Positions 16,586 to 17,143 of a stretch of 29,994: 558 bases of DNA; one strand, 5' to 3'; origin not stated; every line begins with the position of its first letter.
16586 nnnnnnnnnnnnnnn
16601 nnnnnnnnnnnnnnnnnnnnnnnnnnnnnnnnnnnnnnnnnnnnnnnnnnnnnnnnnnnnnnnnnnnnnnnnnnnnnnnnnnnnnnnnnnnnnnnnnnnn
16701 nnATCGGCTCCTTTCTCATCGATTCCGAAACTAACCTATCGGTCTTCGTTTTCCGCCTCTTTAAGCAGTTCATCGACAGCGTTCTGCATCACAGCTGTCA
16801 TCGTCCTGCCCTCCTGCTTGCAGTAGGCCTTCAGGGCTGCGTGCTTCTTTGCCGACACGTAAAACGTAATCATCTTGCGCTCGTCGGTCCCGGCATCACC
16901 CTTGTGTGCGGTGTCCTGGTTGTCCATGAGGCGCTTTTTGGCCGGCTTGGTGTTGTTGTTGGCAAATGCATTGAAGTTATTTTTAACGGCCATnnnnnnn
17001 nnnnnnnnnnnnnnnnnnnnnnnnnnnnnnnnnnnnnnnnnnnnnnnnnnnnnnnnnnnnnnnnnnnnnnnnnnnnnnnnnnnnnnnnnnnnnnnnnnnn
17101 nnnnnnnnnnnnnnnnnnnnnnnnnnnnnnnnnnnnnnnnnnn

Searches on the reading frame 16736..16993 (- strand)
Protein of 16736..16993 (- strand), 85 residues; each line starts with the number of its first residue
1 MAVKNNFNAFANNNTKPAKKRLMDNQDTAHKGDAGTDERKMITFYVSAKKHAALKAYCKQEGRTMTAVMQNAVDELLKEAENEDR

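Call 9: search_protein_families(library=pfam, proteins=[window:16736-16993:-], max_evalue=0.01)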
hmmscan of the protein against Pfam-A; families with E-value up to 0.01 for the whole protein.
window:16736-16993:- (85 aa): 3 families
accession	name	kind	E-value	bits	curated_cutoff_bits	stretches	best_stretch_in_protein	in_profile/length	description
PF09274.16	ParG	-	5.6e-05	23.6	21.4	1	35-81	30-76/76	ParG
PF21432.3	56B_RHH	-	0.004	17.5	27.2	1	51-78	4-31/32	56B-like, Ribbon-helix-helix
PF20605.4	Antitox_RHH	-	0.0053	17.3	27.2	1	39-80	4-45/50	Antitoxin-like ribbon-helix-helix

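Call 20: find_homologous_proteins(query=window:16736-16990:-, max_evalue=0.001)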
Query window:16736-16990:- (84 aa): 13 proteins with E <= 0.001 among 14 candidates.
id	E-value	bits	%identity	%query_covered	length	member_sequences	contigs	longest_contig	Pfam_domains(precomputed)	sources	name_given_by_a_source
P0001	7.1e-46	171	98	100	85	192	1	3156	-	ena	-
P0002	2.0e-42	160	89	100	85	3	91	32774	-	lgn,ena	-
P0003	2.5e-36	141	80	99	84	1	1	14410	-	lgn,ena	-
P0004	1.1e-35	139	78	98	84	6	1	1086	-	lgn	-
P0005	1.0e-31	126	74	98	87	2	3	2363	-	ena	-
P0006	1.9e-30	122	71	94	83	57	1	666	-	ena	-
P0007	3.6e-29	118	70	95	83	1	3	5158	-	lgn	-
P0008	4.2e-28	115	84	74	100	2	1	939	-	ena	-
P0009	5.3e-28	114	69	95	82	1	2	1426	-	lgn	-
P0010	3.1e-25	106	100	62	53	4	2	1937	-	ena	-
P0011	9.3e-25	104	95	67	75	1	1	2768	-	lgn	-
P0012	8.4e-21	92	100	52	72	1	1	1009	-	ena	-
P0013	1.3e-10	59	100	38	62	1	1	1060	-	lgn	-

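Call 21: find_encoding_contigs(protein=P0002, flank=10000, max_places=6)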
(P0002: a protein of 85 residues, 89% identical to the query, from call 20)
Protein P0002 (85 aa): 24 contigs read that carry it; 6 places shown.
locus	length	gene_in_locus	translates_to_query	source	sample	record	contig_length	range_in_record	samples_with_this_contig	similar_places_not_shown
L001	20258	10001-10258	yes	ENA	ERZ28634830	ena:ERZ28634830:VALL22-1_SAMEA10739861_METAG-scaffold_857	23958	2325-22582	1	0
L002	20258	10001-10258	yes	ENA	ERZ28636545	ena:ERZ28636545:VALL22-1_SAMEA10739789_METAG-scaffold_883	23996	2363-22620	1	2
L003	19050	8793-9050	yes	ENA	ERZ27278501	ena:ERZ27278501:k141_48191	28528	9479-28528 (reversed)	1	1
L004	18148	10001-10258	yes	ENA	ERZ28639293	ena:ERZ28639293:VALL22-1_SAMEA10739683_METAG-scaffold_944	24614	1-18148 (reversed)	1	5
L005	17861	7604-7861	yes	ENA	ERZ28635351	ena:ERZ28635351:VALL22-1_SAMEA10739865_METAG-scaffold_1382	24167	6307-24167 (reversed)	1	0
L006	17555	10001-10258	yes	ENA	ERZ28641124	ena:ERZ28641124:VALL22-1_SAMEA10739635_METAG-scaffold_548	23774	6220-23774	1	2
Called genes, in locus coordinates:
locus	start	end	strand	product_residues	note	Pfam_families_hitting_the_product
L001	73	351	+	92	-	-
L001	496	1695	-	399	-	PF03432:Relaxase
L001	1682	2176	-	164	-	PF21983:NikA-like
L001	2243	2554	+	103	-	-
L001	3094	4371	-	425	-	PF13173:AAA_14, PF13635:DUF4143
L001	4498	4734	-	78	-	PF13560:HTH_31, PF12844:HTH_19, PF01381:HTH_3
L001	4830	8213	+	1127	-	-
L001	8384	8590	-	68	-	-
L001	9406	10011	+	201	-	PF01656:CbiA, PF07015:VirC1, PF09140:MipZ (weak), PF13614:AAA_31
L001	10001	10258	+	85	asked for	-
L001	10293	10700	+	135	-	-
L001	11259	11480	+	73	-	-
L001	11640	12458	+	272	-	PF25212:HVO_A0114 (faint), PF12802:MarR_2 (faint)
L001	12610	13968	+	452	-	PF00772:DnaB, PF13481:AAA_25 (weak), PF03796:DnaB_C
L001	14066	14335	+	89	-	-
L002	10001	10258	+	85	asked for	-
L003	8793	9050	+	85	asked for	-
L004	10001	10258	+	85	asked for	-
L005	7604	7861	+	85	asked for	-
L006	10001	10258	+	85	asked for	-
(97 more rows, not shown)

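Call 22: find_encoding_contigs(protein=P0003, flank=10000, max_places=4)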
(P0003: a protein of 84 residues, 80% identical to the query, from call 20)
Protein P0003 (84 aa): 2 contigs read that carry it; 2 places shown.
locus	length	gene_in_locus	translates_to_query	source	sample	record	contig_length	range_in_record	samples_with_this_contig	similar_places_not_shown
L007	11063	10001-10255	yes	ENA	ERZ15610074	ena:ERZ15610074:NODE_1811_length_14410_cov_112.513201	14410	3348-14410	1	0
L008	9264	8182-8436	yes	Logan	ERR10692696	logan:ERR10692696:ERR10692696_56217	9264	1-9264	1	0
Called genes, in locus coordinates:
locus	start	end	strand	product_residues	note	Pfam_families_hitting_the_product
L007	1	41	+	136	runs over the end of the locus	PF01844:HNH, PF14279:HNH_5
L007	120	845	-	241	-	PF00149:Metallophos (weak)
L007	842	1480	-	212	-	PF00149:Metallophos (faint)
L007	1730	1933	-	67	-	-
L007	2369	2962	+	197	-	PF00239:Resolvase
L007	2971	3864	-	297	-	PF10723:RepB-RCR_reg (faint), PF21983:NikA-like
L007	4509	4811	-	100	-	PF21983:NikA-like (faint), PF19807:DUF6290 (faint)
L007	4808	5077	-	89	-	-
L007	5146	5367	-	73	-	PF13560:HTH_31, PF12844:HTH_19, PF01381:HTH_3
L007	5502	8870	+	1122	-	-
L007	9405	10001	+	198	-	PF01656:CbiA, PF07015:VirC1 (weak), PF09140:MipZ (weak), PF10609:ParA (weak), PF13614:AAA_31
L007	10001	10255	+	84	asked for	-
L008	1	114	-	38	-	?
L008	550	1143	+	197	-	PF00239:Resolvase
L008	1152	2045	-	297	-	PF10723:RepB-RCR_reg (faint), PF21983:NikA-like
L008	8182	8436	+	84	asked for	-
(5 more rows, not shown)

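Call 39: find_encoding_contigs(protein=P0007, flank=10000, max_places=3)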
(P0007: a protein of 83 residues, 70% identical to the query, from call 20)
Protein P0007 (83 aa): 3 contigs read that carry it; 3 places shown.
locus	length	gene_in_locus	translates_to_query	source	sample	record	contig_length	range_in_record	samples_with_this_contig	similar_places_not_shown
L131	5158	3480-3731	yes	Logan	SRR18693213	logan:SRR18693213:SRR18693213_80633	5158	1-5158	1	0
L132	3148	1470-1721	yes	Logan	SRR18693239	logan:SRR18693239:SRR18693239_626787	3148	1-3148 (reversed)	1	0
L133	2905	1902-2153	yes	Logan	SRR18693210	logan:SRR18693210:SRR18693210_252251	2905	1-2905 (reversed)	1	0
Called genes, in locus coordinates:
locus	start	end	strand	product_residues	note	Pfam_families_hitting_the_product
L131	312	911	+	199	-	PF00239:Resolvase, PF02796:HTH_7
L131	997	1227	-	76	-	-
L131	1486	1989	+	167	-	PF01909:NTP_transf_2, PF18765:Polbeta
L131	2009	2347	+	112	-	PF01909:NTP_transf_2 (weak), PF18765:Polbeta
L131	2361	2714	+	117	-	PF01909:NTP_transf_2 (weak), PF18765:Polbeta (weak)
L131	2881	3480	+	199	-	PF01656:CbiA, PF02374:ArsA_ATPase (weak), PF07015:VirC1, PF09140:MipZ, PF10609:ParA (weak), PF13614:AAA_31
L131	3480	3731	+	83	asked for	-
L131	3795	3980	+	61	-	-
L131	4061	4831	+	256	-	-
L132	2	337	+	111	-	?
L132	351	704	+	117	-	PF01909:NTP_transf_2 (weak), PF18765:Polbeta (weak)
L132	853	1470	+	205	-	PF02374:ArsA_ATPase (weak), PF07015:VirC1, PF09140:MipZ, PF10609:ParA (weak), PF13614:AAA_31, PF01656:CbiA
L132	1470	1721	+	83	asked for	-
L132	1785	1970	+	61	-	-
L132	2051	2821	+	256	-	-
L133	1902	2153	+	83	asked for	-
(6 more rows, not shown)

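Call 40: find_encoding_contigs(protein=P0005, flank=10000, max_places=3)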
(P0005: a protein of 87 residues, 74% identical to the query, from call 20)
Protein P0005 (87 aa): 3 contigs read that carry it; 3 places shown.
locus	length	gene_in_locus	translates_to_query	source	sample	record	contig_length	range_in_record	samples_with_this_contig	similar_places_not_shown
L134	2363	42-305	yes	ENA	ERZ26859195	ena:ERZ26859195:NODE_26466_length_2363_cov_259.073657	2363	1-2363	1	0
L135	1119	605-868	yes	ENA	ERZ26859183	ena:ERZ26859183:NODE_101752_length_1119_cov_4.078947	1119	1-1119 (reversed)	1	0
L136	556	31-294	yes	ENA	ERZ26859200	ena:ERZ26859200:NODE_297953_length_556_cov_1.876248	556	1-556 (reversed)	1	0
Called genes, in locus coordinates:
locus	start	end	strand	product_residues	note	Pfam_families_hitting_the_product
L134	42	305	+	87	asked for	-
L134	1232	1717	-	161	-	PF12802:MarR_2 (faint)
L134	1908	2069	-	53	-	PF07878:RHH_5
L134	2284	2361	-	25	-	?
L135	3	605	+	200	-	?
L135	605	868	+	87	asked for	-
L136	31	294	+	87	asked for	-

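Call 41: find_encoding_contigs(protein=P0009, flank=10000, max_places=3)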
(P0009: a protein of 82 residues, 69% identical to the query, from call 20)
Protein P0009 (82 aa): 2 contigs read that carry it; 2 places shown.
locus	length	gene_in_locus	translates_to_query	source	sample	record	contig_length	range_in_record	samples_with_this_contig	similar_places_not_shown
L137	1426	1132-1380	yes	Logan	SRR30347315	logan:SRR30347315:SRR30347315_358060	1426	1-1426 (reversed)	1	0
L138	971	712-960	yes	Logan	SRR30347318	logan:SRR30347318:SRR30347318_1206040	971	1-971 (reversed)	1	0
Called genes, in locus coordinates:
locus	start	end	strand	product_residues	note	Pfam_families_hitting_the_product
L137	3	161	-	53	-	?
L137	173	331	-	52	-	-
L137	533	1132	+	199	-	PF01656:CbiA, PF02374:ArsA_ATPase (weak), PF07015:VirC1, PF09140:MipZ (weak), PF10609:ParA (weak), PF13614:AAA_31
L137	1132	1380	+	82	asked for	-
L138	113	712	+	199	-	PF01656:CbiA, PF02374:ArsA_ATPase (weak), PF07015:VirC1, PF09140:MipZ (weak), PF10609:ParA (weak), PF13614:AAA_31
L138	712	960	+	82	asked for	-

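Call 54: search_protein_families(library=pfam, proteins=[L131:3795-3980:+, L131:4061-4831:+, L134:1908-2069:-], max_evalue=0.05)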
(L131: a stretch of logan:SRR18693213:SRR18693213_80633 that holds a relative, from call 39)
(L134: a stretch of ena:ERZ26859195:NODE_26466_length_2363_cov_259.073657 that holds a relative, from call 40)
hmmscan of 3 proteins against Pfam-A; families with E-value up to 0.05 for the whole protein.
L131:3795-3980:+ (61 aa): 1 family
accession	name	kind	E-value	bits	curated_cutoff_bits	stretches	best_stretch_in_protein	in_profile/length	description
PF22451.2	NirdL-like_HTH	-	0.047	13.7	27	0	31-58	16-43/47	Siroheme decarboxylase NirDL-like HTH domain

L131:4061-4831:+ (256 aa): 10 families
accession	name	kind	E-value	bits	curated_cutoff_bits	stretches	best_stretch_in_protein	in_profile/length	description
PF14549.12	P22_Cro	-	8.2e-05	22.7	30.2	0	19-51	12-40/60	DNA-binding transcriptional regulator Cro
PF15943.11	YdaS_toxin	-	0.00066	19.9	30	0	158-179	12-33/65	Bacterial toxin YdaS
PF13384.12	HTH_23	-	0.0016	18.7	24.6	0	151-175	15-38/50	Homeodomain-like domain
PF12728.13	HTH_17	-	0.0022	18.6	27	0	16-37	1-22/51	Helix-turn-helix domain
PF20894.2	Tsp36_N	-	0.0023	18.3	25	0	24-65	6-47/78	Small heat shock protein Tsp36, N-terminal domain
PF10668.15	Phage_terminase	-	0.0033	17.5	22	0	157-176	25-44/67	Phage terminase small subunit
PF13551.12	HTH_29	-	0.0057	17.2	28.1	0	154-176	11-34/64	Winged helix-turn helix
PF08281.18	Sigma70_r4_2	-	0.015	15.4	25.7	0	154-172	26-44/54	Sigma-70, region 4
PF01325.25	Fe_dep_repress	-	0.022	15.4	26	0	143-171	11-39/60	Iron dependent repressor, N-terminal DNA binding domain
PF13518.12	HTH_28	-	0.039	14.5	25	0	158-175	16-33/52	Helix-turn-helix domain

L134:1908-2069:- (53 aa): 2 families
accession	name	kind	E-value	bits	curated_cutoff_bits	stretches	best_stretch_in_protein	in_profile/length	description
PF07878.17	RHH_5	-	2.7e-08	33.8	26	1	8-47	2-41/43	CopG-like RHH_1 or ribbon-helix-helix domain, RHH_5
PF15919.11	HicB_lk_antitox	-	0.0025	18.4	27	1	3-38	85-120/123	HicB_like antitoxin of bacterial toxin-antitoxin system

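Call 59: search_solved_structures(query=A1, max_evalue=10, show_alignments=3)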
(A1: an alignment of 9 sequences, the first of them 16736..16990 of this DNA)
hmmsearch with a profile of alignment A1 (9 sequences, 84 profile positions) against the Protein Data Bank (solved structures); distinct sequences matched with E-value up to 10: 4.
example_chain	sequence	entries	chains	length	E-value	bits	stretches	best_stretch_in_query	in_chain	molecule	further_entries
1p94_A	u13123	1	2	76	0.00094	22.9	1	42-81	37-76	plasmid partition protein ParG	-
9l08_A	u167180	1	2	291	0.061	17.1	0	13-55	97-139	Covalently Connected Cytochrome c555 trimer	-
4bkg_A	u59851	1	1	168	0.45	14.3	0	53-67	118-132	SMALL UBIQUITIN-RELATED MODIFIER 2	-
2kel_A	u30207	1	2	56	0.5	14.2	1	40-80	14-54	Uncharacterized protein 56B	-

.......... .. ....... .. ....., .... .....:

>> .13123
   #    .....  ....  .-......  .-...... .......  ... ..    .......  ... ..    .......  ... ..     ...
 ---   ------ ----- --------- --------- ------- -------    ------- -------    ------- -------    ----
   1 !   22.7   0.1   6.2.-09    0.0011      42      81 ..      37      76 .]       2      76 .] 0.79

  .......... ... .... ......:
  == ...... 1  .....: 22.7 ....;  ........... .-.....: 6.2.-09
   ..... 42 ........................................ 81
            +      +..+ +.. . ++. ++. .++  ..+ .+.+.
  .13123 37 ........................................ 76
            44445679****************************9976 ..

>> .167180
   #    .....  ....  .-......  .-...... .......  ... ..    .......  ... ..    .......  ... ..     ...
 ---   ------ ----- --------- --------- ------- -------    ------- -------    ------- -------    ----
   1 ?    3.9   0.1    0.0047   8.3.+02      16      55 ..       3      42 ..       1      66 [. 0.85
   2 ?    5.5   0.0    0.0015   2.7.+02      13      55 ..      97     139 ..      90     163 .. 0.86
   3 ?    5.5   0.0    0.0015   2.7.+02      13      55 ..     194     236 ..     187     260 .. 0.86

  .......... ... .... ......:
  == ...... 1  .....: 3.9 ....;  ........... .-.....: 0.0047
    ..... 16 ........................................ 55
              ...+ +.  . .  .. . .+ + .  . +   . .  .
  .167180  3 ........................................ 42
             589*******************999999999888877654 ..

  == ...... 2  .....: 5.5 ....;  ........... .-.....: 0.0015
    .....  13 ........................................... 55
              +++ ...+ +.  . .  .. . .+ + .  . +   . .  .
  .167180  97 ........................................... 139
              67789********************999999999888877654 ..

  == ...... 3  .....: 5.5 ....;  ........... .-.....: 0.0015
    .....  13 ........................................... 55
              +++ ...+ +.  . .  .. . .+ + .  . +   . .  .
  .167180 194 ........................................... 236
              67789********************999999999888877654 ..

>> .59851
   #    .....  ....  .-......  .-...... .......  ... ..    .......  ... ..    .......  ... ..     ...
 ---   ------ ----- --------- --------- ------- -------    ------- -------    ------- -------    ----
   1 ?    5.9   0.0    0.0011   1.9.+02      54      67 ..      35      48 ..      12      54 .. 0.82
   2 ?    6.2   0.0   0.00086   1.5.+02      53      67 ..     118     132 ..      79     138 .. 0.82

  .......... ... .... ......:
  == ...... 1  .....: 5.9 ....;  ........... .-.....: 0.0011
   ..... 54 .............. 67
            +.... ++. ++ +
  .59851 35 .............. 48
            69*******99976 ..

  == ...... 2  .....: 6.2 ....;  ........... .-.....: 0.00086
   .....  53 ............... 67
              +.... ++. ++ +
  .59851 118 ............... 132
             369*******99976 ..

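Call 60: search_protein_families(library=ncbifam, proteins=[window:16736-16993:-], max_evalue=0.01)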
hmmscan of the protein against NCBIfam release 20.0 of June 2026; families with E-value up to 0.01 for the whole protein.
window:16736-16993:- (85 aa): 0 families

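Call 65: predict_structure(alignment_id=A1)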
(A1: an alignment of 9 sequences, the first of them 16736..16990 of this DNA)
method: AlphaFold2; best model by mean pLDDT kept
length: 84 residues; sequences in the alignment: 9
mean_pLDDT: 69.3   pTM: 0.42
mean pLDDT of the five models: 69.3, 68.1, 67.8, 67.8, 66.8
residues with pLDDT >= 90: 23; 70-90: 22; 50-70: 6; < 50: 33
segments of 3 or more residues with pLDDT < 50: 1-16, 18-34
pLDDT, mean of each block of 10 residues (from residue 1): 42 46 46 58 90 94 89 89 71
secondary structure, 60 per line:
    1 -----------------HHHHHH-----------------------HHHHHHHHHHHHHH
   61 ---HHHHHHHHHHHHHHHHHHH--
elements in order: H18-23 H47-60 H64-82

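Call 69: fold_search(model_id=the predicted structure, library=pdb)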
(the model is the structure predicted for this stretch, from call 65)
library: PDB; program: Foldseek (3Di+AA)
matches with E <= 10: 38; with E <= 0.001: 0
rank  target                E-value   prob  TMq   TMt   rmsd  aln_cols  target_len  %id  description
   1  1p94_MODEL_1_A        2.4e-01  0.97  0.46  0.50   1.5        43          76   32  NMR Structure of ParG symmetric dimer (released 2004-01-13)
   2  6qw6_S                8.8e-01  0.08  0.25  0.17  28.7        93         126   17  Structure of the human U5.U4/U6 tri-snRNP at 2.9A resolution. (released 2019-04-17)
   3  6kyt_Q                1.1e+00  0.47  0.38  0.44   4.2        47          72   26  The structure of the M. tb toxin MazEF-mt1 complex (released 2020-08-05)
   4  6qx9_S                1.1e+00  0.08  0.25  0.18  27.1        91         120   18  Structure of a human fully-assembled precatalytic spliceosome (pre-B complex). (released 2019-04-17)
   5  6kyt_C                1.2e+00  0.44  0.37  0.42   4.7        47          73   26  The structure of the M. tb toxin MazEF-mt1 complex (released 2020-08-05)
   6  1par_A                1.3e+00  0.47  0.41  0.61   3.7        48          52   12  DNA RECOGNITION BY BETA-SHEETS IN THE ARC REPRESSOR-OPERATOR CRYSTAL STRUCTURE (released 1994-07-31)
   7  6sbx_C                1.3e+00  0.47  0.41  0.56   2.9        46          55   20  CdbA Form Two (released 2020-04-22)
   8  6kyt_P                1.5e+00  0.41  0.37  0.43   3.8        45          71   27  The structure of the M. tb toxin MazEF-mt1 complex (released 2020-08-05)
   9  7nyw_I                1.5e+00  0.41  0.38  0.26   3.8        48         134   10  Cryo-EM structure of the MukBEF-MatP-DNA head module (released 2021-07-07)
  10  6sbx_A                1.9e+00  0.41  0.41  0.59   2.7        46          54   17  CdbA Form Two (released 2020-04-22)
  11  6sbw                  1.9e+00  0.38  0.41  0.63   2.7        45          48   18  CdbA Form One (released 2020-04-22)
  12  1ea4_B                2.0e+00  0.47  0.39  0.70   1.9        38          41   18  TRANSCRIPTIONAL REPRESSOR COPG/22bp dsDNA COMPLEX (released 2001-07-05)
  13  1bdv_B                3.5e+00  0.35  0.44  0.65   2.1        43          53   12  ARC FV10 COCRYSTAL (released 1999-01-06)
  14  1b28_MODEL_1_A        3.5e+00  0.30  0.43  0.64   2.7        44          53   11  ARC REPRESSOR MYL MUTANT FROM SALMONELLA BACTERIOPHAGE P22 (released 1999-11-03)
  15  8qxd_S                4.0e+00  0.04  0.25  0.20  18.7        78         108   14  Cryo-EM structure of the cross-exon pre-B complex (released 2024-05-22)
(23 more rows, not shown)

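Call 70: search_dna_similar(query=window:16736-16990:-, collection=plasmids, mode=protein, max_evalue=0.1, max_rows=30)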
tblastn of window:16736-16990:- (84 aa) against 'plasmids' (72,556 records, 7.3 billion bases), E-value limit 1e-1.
Records with a match: 2; places in all: 2; records where one place covers at least 80% of the query: 0.
Best place of each record, by identity: <60% 2.
By first word of the organism name: Bifidobacterium 2.
By predicted mobility (MOB-suite, as given by PLSDB): mobilizable 2.
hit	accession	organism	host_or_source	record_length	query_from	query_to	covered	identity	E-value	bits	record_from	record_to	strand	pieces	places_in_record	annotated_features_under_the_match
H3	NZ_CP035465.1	Bifidobacterium pullorum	dog,single cell,brown poodle feces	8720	15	78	76%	39.1%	1e-3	42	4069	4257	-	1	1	hypothetical protein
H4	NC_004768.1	Bifidobacterium longum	-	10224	15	78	76%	39.1%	6e-3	40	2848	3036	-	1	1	hypothetical protein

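Call 71: get_annotated_region(hit=H4, flank=5000)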
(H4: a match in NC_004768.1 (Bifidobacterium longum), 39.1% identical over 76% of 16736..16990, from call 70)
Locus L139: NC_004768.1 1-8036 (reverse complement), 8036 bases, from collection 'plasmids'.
description: Bifidobacterium longum plasmid pNAC3, complete sequence
organism: Bifidobacterium longum (NCBI taxid 216816)
taxonomy: Bacteria; Actinomycetota; Actinomycetes; Bifidobacteriales; Bifidobacteriaceae; Bifidobacterium; Bifidobacterium longum
host: -; source: -; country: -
typing (MOB-suite, as given by PLSDB): mobilizable; replicon IncW; relaxase MOBF
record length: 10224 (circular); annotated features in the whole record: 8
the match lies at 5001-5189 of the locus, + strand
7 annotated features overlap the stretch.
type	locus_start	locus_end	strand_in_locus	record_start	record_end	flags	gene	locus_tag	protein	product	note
CDS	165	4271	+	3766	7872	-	mobF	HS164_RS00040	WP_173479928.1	MobF family relaxase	-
CDS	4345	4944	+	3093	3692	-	-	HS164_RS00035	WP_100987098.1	ParA family protein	-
CDS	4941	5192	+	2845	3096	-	-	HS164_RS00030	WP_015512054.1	hypothetical protein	-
CDS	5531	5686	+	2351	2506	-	-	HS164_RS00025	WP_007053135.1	hypothetical protein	-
CDS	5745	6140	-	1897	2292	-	-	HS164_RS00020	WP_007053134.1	hypothetical protein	-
CDS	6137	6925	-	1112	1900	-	-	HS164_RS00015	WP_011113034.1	hypothetical protein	-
CDS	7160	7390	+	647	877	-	-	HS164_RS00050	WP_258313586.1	hypothetical protein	-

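Call 72: get_annotated_region(hit=H3, flank=5000)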
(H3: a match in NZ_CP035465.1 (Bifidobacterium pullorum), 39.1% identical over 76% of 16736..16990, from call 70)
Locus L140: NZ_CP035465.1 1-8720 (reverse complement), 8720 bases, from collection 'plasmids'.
description: Bifidobacterium pullorum subsp. gallinarum strain CACC 514 plasmid p1CACC514, complete sequence
organism: Bifidobacterium pullorum (NCBI taxid 78344)
taxonomy: Bacteria; Actinomycetota; Actinomycetes; Bifidobacteriales; Bifidobacteriaceae; Bifidobacterium; Bifidobacterium pullorum
host: -; source: dog,single cell,brown poodle feces; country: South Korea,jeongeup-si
typing (MOB-suite, as given by PLSDB): mobilizable; replicon IncW; relaxase MOBF
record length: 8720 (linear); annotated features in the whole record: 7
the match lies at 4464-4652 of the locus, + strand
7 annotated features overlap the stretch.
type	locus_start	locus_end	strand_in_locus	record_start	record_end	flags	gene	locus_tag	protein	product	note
CDS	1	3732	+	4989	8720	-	mobF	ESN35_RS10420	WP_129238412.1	MobF family relaxase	-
CDS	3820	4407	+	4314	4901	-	-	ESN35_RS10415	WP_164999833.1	ParA family protein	-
CDS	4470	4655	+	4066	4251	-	-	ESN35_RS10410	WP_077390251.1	hypothetical protein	-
CDS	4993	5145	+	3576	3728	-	-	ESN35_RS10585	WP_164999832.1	hypothetical protein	-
CDS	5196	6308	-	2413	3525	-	-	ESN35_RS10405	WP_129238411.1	replication protein RepA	-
CDS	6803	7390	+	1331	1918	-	-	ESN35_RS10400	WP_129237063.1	IS607 family transposase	-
CDS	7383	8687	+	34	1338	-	tnpB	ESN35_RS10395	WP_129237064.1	IS607 family element RNA-guided endonuclease TnpB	-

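Call 79: find_related_loci(query=A1, collection=metagenome_contigs, flank=10000)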
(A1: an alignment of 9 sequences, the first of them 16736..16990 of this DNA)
Query A1 (84 aa) in metagenome_contigs; peptide patterns used: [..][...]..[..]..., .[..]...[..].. (x = any residue, [..] = any of these).
272 stretches matched a pattern; 23 encode a relative of the query (tblastn E <= 1e-3); 23 distinct loci.
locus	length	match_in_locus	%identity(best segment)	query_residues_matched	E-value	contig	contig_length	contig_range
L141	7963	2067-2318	100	1-84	7e-54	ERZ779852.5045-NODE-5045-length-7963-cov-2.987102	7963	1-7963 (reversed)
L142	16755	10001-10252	100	1-84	7e-54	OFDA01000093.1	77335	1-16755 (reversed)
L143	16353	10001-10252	100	1-84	7e-54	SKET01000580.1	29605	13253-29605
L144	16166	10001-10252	100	1-84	7e-54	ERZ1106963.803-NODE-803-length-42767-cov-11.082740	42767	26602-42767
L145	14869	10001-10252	99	1-84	1e-53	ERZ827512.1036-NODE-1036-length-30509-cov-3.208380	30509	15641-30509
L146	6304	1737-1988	100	1-84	7e-54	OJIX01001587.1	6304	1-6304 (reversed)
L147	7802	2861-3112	100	1-84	7e-54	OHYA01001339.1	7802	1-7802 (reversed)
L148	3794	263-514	100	1-84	7e-54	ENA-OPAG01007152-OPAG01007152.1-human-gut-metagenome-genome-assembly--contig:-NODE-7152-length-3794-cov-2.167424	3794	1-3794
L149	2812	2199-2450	100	1-84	6e-54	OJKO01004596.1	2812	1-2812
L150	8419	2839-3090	100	1-84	7e-54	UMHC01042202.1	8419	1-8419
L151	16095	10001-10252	100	1-84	7e-54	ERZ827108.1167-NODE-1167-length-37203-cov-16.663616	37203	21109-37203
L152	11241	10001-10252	100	1-84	7e-54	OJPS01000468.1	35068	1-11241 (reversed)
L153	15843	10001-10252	100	1-84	7e-54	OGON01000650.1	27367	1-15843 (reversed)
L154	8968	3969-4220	100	1-84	7e-54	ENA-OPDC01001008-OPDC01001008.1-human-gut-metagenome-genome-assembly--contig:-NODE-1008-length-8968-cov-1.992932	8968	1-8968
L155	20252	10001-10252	100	1-84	7e-54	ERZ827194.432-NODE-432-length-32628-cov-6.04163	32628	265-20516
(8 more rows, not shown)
